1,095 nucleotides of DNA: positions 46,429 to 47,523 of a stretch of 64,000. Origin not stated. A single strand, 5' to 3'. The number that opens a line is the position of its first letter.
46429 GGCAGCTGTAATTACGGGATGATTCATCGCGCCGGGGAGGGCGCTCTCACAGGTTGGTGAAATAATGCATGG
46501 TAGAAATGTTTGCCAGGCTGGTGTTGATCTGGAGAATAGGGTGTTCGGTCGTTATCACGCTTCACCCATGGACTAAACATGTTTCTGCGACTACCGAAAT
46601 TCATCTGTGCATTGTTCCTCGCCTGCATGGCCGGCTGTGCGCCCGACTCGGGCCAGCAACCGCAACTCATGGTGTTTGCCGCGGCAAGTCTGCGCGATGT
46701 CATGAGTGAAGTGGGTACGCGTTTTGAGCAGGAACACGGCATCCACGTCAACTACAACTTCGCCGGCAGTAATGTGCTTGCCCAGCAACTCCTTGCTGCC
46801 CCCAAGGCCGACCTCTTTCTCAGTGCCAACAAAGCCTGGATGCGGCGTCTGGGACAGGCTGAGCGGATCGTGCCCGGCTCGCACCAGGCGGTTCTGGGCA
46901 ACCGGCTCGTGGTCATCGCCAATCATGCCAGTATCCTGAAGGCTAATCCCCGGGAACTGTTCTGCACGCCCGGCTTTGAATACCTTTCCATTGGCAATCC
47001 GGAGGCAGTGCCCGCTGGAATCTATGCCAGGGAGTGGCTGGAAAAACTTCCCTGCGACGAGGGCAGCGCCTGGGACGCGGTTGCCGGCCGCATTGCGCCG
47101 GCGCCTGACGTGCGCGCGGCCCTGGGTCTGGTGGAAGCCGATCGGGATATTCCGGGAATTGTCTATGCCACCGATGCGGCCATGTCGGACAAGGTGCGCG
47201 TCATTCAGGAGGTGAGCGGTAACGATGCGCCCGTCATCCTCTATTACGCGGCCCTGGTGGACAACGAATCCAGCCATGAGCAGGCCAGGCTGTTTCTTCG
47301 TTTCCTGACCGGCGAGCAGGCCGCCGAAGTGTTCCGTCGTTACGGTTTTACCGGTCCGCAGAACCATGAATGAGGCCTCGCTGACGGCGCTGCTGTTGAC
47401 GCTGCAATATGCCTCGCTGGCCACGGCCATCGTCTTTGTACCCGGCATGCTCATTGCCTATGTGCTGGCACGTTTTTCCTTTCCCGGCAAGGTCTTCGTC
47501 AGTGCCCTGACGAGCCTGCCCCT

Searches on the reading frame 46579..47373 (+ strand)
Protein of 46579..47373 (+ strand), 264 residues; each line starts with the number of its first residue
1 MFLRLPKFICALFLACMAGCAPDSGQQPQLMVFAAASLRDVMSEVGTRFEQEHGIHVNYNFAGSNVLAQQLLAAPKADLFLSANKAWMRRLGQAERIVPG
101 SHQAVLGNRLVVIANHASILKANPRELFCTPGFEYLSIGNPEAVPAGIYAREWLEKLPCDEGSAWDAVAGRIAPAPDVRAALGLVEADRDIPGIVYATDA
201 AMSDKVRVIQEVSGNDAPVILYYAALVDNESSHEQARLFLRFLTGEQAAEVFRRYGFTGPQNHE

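Call 73: search_protein_families(library=pfam, proteins=[window:46579-47373:+], max_evalue=0.0001)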
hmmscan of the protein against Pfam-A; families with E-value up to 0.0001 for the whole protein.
window:46579-47373:+ (264 aa): 2 families
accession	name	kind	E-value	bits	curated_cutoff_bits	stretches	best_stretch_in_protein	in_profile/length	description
PF13531.11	SBP_bac_11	-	7.8e-42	144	25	1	30-258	1-227/227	Bacterial extracellular solute-binding protein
PF01547.30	SBP_bac_1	-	8e-12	46.2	26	1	36-114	2-87/307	Bacterial extracellular solute-binding protein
